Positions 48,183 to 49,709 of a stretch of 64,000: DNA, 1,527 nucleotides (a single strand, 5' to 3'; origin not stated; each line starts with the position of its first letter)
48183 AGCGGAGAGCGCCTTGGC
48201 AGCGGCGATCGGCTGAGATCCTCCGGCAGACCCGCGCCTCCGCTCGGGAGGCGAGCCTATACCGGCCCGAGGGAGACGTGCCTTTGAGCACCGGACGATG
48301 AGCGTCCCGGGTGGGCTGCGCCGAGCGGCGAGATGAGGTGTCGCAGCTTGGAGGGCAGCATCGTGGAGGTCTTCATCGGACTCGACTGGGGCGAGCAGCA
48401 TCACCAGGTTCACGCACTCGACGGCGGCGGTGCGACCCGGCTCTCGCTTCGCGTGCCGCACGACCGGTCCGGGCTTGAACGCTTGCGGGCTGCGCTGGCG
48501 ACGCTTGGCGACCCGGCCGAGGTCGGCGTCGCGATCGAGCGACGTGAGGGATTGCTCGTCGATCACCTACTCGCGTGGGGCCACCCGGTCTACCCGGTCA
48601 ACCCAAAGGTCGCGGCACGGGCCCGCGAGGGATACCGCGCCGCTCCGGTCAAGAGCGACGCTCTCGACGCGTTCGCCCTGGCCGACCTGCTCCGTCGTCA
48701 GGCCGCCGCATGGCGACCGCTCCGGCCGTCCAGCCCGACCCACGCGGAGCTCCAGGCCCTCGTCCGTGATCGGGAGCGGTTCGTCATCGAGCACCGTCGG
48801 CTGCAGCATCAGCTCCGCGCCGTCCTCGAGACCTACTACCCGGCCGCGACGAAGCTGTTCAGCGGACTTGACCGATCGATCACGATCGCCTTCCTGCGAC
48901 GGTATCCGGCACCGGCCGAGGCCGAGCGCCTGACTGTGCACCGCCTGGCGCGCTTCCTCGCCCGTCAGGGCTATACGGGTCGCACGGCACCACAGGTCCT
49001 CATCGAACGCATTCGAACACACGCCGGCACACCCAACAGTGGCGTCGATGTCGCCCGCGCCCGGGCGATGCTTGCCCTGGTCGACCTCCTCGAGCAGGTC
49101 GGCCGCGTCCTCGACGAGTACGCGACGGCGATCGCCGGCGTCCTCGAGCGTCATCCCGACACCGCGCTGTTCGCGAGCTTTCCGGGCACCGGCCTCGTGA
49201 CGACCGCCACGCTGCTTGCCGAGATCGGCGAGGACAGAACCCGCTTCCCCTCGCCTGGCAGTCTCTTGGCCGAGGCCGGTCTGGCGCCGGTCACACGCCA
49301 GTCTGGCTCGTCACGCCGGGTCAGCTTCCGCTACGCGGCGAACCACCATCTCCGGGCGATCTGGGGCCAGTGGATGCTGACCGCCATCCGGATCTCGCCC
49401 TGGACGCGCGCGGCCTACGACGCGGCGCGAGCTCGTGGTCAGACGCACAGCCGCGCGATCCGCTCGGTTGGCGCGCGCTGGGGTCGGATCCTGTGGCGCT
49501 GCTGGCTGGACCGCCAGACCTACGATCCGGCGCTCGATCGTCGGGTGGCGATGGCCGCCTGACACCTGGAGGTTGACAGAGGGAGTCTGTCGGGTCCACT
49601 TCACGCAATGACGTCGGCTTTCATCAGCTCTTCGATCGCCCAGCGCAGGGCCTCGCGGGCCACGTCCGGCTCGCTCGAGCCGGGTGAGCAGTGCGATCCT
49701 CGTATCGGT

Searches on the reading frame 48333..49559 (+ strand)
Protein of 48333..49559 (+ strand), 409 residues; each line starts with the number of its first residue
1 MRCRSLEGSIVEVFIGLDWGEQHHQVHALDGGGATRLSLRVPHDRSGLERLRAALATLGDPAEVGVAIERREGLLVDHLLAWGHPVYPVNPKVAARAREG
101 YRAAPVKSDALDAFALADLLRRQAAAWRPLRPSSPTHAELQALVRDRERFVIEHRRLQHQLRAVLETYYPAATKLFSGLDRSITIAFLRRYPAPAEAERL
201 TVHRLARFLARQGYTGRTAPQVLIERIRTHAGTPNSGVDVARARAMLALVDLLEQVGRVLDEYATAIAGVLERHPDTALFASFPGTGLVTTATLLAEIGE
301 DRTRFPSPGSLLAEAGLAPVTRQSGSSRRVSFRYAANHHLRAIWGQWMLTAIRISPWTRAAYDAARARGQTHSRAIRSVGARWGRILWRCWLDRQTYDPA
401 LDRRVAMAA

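Call 43: search_protein_families(library=pfam, proteins=[window:48333-49559:+], max_evalue=0.01)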
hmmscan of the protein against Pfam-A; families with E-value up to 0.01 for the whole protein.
window:48333-49559:+ (409 aa): 2 families
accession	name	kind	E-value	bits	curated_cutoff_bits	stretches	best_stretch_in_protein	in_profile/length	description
PF01548.23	DEDD_Tnp_IS110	-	4.2e-32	111.5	29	1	15-170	1-155/155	Transposase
PF02371.22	Transposase_20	-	5.7e-19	68.7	21.3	1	279-362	3-86/87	Transposase IS116/IS110/IS902 family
